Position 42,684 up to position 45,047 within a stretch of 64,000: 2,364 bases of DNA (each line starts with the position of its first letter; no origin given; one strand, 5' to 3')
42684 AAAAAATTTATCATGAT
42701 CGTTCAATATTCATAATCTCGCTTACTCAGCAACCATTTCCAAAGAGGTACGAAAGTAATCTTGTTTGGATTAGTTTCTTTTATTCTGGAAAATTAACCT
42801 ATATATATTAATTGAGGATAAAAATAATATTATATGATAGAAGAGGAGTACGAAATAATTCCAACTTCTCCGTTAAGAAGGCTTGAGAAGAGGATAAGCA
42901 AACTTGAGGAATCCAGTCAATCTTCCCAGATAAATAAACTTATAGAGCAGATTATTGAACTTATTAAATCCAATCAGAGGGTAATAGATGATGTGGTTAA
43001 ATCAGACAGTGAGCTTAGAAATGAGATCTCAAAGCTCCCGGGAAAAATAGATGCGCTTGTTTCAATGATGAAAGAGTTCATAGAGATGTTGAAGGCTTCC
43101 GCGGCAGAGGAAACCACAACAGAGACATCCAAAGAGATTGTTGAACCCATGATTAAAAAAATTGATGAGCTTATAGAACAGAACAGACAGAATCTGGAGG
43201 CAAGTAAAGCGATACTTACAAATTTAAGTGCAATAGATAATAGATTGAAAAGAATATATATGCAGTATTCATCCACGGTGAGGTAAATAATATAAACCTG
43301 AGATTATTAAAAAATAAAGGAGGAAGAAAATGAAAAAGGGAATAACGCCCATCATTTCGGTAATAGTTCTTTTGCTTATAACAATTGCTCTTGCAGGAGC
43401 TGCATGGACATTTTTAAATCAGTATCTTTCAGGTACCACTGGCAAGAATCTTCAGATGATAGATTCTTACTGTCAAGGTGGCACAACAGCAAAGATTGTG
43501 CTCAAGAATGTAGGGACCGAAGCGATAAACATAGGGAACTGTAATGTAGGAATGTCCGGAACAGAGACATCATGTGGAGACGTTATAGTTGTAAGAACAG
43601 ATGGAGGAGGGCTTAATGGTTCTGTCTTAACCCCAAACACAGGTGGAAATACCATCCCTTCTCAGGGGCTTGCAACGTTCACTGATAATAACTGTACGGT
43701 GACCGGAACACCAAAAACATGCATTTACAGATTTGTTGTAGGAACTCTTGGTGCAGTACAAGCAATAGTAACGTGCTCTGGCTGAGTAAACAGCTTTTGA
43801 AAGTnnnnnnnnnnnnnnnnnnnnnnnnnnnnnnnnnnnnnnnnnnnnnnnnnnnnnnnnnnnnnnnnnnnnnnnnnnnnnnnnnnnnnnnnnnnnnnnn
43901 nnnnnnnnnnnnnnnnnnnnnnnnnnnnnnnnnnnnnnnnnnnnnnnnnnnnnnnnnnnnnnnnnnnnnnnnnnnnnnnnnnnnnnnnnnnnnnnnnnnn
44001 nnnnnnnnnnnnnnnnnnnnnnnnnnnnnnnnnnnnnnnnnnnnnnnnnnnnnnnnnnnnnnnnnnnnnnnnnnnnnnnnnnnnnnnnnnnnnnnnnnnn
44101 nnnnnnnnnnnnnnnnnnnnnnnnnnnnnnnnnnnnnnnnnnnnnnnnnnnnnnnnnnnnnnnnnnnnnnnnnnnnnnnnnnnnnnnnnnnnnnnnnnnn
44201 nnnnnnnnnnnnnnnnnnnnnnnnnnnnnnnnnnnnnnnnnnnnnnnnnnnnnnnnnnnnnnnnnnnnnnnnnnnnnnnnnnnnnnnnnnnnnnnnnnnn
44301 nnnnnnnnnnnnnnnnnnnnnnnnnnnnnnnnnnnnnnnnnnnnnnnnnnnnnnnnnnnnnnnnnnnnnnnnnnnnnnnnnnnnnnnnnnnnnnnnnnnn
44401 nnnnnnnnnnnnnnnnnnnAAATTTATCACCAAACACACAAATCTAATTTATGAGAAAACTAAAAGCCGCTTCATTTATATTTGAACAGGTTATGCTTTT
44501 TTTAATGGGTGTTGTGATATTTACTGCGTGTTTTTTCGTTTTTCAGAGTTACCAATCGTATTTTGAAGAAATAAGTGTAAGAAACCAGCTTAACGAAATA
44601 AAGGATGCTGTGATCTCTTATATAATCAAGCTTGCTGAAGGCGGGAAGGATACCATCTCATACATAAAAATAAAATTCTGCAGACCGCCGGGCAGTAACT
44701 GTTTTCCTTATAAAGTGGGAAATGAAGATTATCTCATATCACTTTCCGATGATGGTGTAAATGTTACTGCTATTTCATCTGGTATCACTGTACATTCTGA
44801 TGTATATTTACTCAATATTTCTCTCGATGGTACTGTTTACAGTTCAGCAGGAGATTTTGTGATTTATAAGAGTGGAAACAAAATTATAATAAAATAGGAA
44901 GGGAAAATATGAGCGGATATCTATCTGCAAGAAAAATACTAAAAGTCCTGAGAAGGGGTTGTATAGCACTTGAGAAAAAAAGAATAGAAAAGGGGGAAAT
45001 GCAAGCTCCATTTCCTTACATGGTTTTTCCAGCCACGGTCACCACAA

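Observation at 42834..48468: Tad-like type IV pilus locus with split TadC/FlaJ and a pilin carrying bacterial-type Glu+5; not an archaellum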

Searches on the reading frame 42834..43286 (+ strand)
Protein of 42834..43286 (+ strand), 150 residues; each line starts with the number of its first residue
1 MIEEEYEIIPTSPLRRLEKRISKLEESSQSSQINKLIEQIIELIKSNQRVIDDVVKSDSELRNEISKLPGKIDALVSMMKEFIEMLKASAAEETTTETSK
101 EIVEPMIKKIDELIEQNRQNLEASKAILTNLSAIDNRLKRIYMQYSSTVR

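Call 3: search_protein_families(library=pfam, proteins=[window:42834-43286:+], max_evalue=0.1)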
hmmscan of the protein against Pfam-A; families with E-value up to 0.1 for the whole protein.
window:42834-43286:+ (150 aa): 17 families
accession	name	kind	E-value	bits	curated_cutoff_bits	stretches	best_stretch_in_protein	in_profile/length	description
PF08702.15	Fib_alpha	-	0.0051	17.5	29.9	1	13-86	36-111/143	Fibrinogen alpha/beta chain family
PF06419.17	COG6_N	-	0.0086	16.7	27.4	0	16-82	37-101/114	Conserved oligomeric complex COG6, N-terminal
PF10112.14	Halogen_Hydrol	-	0.009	16.4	29.8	1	14-121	70-176/191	5-bromo-4-chloroindolyl phosphate hydrolysis protein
PF12729.13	4HB_MCP_1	-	0.011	15.7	27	1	15-122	59-171/181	Four helix bundle sensory module for signal transduction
PF10193.14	Telomere_reg-2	-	0.014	16.2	23.6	0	80-137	5-58/112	Telomere length regulation protein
PF25050.1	TARBP1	-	0.014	15.1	27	1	93-130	113-150/220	TARBP1 domain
PF17335.7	IES5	-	0.015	16.1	25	1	52-147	13-104/113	Ino80 complex subunit 5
PF18904.5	DUF5660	-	0.019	15.6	24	1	58-142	3-85/109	Domain of unknown function (DUF5660)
PF19443.4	DAHL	-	0.021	15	38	1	12-88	43-123/221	DAHL domain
PF03059.22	NAS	-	0.024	14.4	27.1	1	16-86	14-83/276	Nicotianamine synthase protein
PF02050.21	FliJ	-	0.03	15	28.4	1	60-128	9-75/123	Flagellar FliJ protein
PF13166.12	AAA_13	-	0.035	13.2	36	1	27-131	361-463/713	AAA domain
PF08427.15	ARMH3_C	-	0.051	13.8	27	1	42-110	130-190/231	Armadillo-like helical domain-containing protein 3, C-terminal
PF10796.14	Anti-adapt_IraP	-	0.058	14.5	23.2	0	25-65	37-78/86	Sigma-S stabilisation anti-adaptor protein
PF08354.15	Fas1-AflB-like_hel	-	0.065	12.6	25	1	26-106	84-170/353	Fatty acid synthase subunit beta/Fas1-like, helical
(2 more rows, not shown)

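Call 4: search_protein_families(library=ncbifam, proteins=[window:42834-43286:+], max_evalue=0.1)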
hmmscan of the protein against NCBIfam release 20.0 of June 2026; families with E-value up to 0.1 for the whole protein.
window:42834-43286:+ (150 aa): 14 families
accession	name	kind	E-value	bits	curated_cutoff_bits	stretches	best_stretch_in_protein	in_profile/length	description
TIGR02168.1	SMC_prok_B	equivalog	0.00079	17.3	567.35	1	25-139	383-504/1181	chromosome segregation protein SMC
NF045939.1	MHJ_0274_fam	hypoth_equivalog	0.0015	18.3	80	1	76-122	20-66/165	MHJ_0274 family protein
NF041244.1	IglI_fam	subfamily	0.005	16.8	100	1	75-141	85-149/290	type VI secretion system protein IglI family protein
NF045487.1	ASRP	equivalog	0.0052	15.4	300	1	15-141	341-472/593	archaea-specific SMC-related protein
NF033916.0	antiphage_ZorA_3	subfamily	0.0073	15.2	250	1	18-135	323-442/509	anti-phage ZorAB system protein ZorA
NF008729.0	PRK11747.1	equivalog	0.0078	14.7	598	1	20-116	297-397/703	ATP-dependent DNA helicase DinG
NF003034.1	PRK03918.1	equivalog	0.02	12.9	700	1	15-137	172-291/878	DNA double-strand break repair ATPase Rad50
NF045982.1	Mbov0283_fam_LP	subfamily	0.026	15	65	0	75-129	21-78/117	Mbov_0283/Mbov_0339 family surface lipoprotein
NF008438.0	PRK11281.1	equivalog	0.03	12.1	991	1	16-140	40-163/1113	mechanosensitive channel MscK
TIGR00996.1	Mtu_fam_mce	paralog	0.055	12.7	140.5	0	32-106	182-257/291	MCE family protein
TIGR04527.1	mycoplas_twoTM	subfamily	0.062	13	125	0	17-101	94-181/248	MG_279/MG_280 family protein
TIGR01994.1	SUF_scaf_2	equivalog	0.082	12.9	92.5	0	29-76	79-126/137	Fe-S cluster assembly sulfur transfer protein SufU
NF045780.1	TrlF_fam_ATP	equivalog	0.088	11.5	350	1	19-135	458-605/944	TrlF family AAA-like ATPase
NF009642.0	PRK13169.1-3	equivalog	0.094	13.2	142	0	28-77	5-54/112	DNA replication initiation control protein YabA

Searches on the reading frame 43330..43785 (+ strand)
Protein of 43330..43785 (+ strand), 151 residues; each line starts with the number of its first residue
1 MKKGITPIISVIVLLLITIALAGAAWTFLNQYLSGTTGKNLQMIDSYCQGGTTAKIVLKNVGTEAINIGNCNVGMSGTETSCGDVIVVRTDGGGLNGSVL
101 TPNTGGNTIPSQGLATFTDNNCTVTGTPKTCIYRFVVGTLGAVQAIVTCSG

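Call 3: search_protein_families(library=pfam, proteins=[window:43330-43785:+], max_evalue=0.1)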
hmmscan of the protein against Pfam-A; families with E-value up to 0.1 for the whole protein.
window:43330-43785:+ (151 aa): 1 family
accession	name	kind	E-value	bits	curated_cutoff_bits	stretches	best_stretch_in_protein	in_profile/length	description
PF07790.16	Pilin_N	-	0.002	19.4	25.2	1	3-79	1-77/78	Archaeal Type IV pilin, N-terminal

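Call 4: search_protein_families(library=ncbifam, proteins=[window:43330-43785:+], max_evalue=0.1)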
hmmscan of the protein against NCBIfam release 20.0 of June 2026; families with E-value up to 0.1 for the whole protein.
window:43330-43785:+ (151 aa): 4 families
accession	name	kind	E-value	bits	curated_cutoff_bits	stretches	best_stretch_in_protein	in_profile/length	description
TIGR02537.2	arch_flag_Nterm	domain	2.3e-10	39.8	20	1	1-31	1-31/33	archaellin/type IV pilin N-terminal domain-containing protein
NF046073.1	UpsA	equivalog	0.0025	18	130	1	2-78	1-82/136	pilin subunit UpsA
NF046074.1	UpsB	equivalog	0.018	15.1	70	1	3-74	1-71/126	pilin subunit UpsB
NF038125.1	PEP_CTERM_THxN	subfamily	0.019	14.5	85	1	62-132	132-199/246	THxN family PEP-CTERM protein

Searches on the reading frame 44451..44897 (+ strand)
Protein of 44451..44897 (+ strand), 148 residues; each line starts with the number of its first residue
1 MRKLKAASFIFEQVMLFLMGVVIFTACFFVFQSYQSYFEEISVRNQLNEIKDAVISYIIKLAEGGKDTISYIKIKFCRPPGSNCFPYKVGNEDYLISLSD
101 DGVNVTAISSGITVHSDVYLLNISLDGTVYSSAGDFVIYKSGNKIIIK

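Call 3: search_protein_families(library=pfam, proteins=[window:44451-44897:+], max_evalue=0.1)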
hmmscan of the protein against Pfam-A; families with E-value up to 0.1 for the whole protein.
window:44451-44897:+ (148 aa): 0 families

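Call 4: search_protein_families(library=ncbifam, proteins=[window:44451-44897:+], max_evalue=0.1)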
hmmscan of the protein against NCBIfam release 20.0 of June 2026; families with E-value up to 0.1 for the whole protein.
window:44451-44897:+ (148 aa): 0 families

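Call 49: search_solved_structures(query=A1, max_evalue=10)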
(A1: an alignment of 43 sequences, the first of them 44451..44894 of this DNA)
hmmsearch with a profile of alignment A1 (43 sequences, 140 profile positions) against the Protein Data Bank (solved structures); distinct sequences matched with E-value up to 10: 2.
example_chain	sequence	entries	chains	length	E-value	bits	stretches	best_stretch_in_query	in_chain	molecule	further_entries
8fk7_A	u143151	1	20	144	0.012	18.8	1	2-81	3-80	Flagellin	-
8esq_u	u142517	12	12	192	1.8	11.7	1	45-100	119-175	Ribosome biogenesis protein rlp24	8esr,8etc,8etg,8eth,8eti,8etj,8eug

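Call 54: find_homologous_proteins(query=window:44451-44897:+, max_evalue=0.001)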
Query window:44451-44897:+ (148 aa): 2 proteins with E <= 0.001 among 36 candidates.
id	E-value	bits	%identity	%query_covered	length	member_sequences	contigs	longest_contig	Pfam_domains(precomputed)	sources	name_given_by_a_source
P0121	5.5e-90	317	100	100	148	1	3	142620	-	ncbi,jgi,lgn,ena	-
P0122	3.1e-77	275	86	99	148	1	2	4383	-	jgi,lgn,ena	-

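Call 55: find_homologous_proteins(query=A1, max_evalue=0.001)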
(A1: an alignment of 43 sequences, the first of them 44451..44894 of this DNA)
Query A1 (43 sequences) (148 aa, profile of the alignment): 20 proteins with E <= 0.001 among 2374 candidates.
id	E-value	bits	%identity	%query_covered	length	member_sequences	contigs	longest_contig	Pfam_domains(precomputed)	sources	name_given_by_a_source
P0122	3.9e-40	155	86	99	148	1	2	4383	-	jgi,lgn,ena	-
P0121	1.2e-39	153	100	100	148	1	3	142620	-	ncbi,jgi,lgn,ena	-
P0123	1.9e-31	127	32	66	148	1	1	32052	-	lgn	-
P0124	2.3e-31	127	29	80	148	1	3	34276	-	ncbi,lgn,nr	ncbi:MAG: hypothetical protein HYS53_01755 [Candidatus Aenigmarchaeota archaeon]|nr:hypothetical pro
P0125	2.6e-31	126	29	66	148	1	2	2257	-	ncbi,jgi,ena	-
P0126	3.8e-31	126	23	72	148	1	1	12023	-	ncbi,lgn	-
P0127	3.3e-30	123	24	66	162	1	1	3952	-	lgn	-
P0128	5.2e-30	122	33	70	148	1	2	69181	-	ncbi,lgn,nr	ncbi:MAG: hypothetical protein HY051_00165 [Candidatus Aenigmarchaeota archaeon]|nr:hypothetical pro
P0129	1.2e-29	121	22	89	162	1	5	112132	-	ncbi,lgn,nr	ncbi:MAG: hypothetical protein HY516_01530 [Candidatus Aenigmarchaeota archaeon]|nr:hypothetical pro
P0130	2.5e-29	120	28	68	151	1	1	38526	PF23928.2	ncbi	ncbi:MAG: hypothetical protein ABIG30_00520 [Candidatus Aenigmatarchaeota archaeon]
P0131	2.6e-29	120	29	72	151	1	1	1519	-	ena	-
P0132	3.6e-29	119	25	74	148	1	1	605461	-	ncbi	-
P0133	5.0e-29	119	27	68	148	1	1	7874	-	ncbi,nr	ncbi:MAG: hypothetical protein HY515_04650 [Candidatus Aenigmarchaeota archaeon]|nr:hypothetical pro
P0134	6.0e-29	119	30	73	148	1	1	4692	-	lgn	-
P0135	1.0e-28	118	25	87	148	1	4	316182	-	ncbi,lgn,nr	ncbi:MAG: hypothetical protein HYT71_00415 [Candidatus Aenigmarchaeota archaeon]|nr:hypothetical pro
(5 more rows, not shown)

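Call 58: search_protein_families(library=pfam, proteins=[P0130], max_evalue=0.1)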
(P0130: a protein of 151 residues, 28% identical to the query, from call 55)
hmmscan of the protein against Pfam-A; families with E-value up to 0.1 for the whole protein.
P0130 (151 aa): 1 family
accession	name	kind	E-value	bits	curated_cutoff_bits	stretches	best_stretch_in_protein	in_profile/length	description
PF23928.1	DUF7266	-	1.5e-06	28.4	27.6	1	6-108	5-104/145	Family of unknown function (DUF7266)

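Call 62: predict_structure(alignment_id=A3)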
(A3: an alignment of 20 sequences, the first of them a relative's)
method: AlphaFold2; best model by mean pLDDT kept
length: 148 residues; sequences in the alignment: 20
mean_pLDDT: 83.9   pTM: 0.66
mean pLDDT of the five models: 83.9, 82.8, 80.4, 71.0, 57.3
residues with pLDDT >= 90: 24; 70-90: 110; 50-70: 14; < 50: 0
segments of 3 or more residues with pLDDT < 50: none
pLDDT, mean of each block of 10 residues (from residue 1): 83 95 94 84 87 88 70 79 75 86 86 80 81 84 85
secondary structure, 60 per line:
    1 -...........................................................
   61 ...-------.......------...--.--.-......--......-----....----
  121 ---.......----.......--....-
elements in order: H2-63 E71-77 E84-86 E94-99 E102-107 E113-116 E124-130 E135-141 E144-147

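Call 64: search_protein_families(library=pfam, alignment_id=A1, max_evalue=0.01)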
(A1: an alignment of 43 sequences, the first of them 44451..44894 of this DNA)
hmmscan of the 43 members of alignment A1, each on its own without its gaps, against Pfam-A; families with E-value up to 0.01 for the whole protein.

A. member 1, window:44451-44894:+ (148 aa): 0 families

B. families by the number of members that match (of 43 scanned): 3 families
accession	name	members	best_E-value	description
PF23928.1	DUF7266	27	5.9e-07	Family of unknown function (DUF7266)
PF17786.7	Mannosidase_ig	1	0.0046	Mannosidase Ig/CBM-like domain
PF08006.16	HAAS_TM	1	0.0061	HAAS transmembrane region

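Call 67: fold_search(model_id=the predicted structure, library=pdb)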
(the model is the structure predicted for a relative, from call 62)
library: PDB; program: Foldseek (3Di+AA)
matches with E <= 10: 367; with E <= 0.001: 0
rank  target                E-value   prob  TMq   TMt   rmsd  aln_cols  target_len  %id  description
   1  2r41_D                4.6e-02  0.20  0.16  0.21  11.7        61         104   15  Crystal structure of the protein of unknown function from Enterococcus faecalis (released 2007-09-11)
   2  2r41_C                5.3e-02  0.18  0.16  0.21  11.8        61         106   15  Crystal structure of the protein of unknown function from Enterococcus faecalis (released 2007-09-11)
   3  9go6_E                7.2e-02  0.15  0.19  0.06  14.1       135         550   17  Salmonella hook-filament junction complex (released 2025-04-09)
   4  2r41_B                7.6e-02  0.28  0.18  0.24  12.0        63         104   19  Crystal structure of the protein of unknown function from Enterococcus faecalis (released 2007-09-11)
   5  9go6_C                1.5e-01  0.16  0.19  0.07  11.6        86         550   14  Salmonella hook-filament junction complex (released 2025-04-09)
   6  2r41_A                1.7e-01  0.11  0.15  0.21  12.1        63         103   19  Crystal structure of the protein of unknown function from Enterococcus faecalis (released 2007-09-11)
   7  2d4y_B                2.1e-01  0.25  0.22  0.09   9.1        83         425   16  Crystal structure of a 49K fragment of HAP1 (FlgK) (released 2006-11-14)
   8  9go6_A                3.0e-01  0.13  0.19  0.07  11.1        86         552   15  Salmonella hook-filament junction complex (released 2025-04-09)
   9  9u4r_CC               3.4e-01  0.21  0.22  0.07   8.6        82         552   18  Structure of the intial complex in filament assembly at 3.23 angstroms resolution, conformation 2. (released 2026-03-25)
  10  6hxi_A                3.6e-01  0.13  0.15  0.07   6.0        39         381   23  Structure of ATP citrate lyase from Methanothrix soehngenii in complex with citrate and coenzyme A (released 2019-04-10)
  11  6znw_A                3.6e-01  0.07  0.16  0.07  13.0       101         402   13  Methanosaeta concilii ATP citrate lyase (D541A mutant) in complex with (3S)-citryl-CoA. (released 2021-07-14)
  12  9u4r_CA               3.8e-01  0.23  0.19  0.06   7.1        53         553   19  Structure of the intial complex in filament assembly at 3.23 angstroms resolution, conformation 2. (released 2026-03-25)
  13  2d4y_A                4.3e-01  0.12  0.20  0.08  11.9        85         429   15  Crystal structure of a 49K fragment of HAP1 (FlgK) (released 2006-11-14)
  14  9go6_F                4.6e-01  0.08  0.17  0.06  14.1       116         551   14  Salmonella hook-filament junction complex (released 2025-04-09)
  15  6e8d_D                6.3e-01  0.08  0.20  0.09  10.6       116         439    9  Crystal structure of the Bacillus subtilis sliding clamp-MutL complex. (released 2019-05-01)
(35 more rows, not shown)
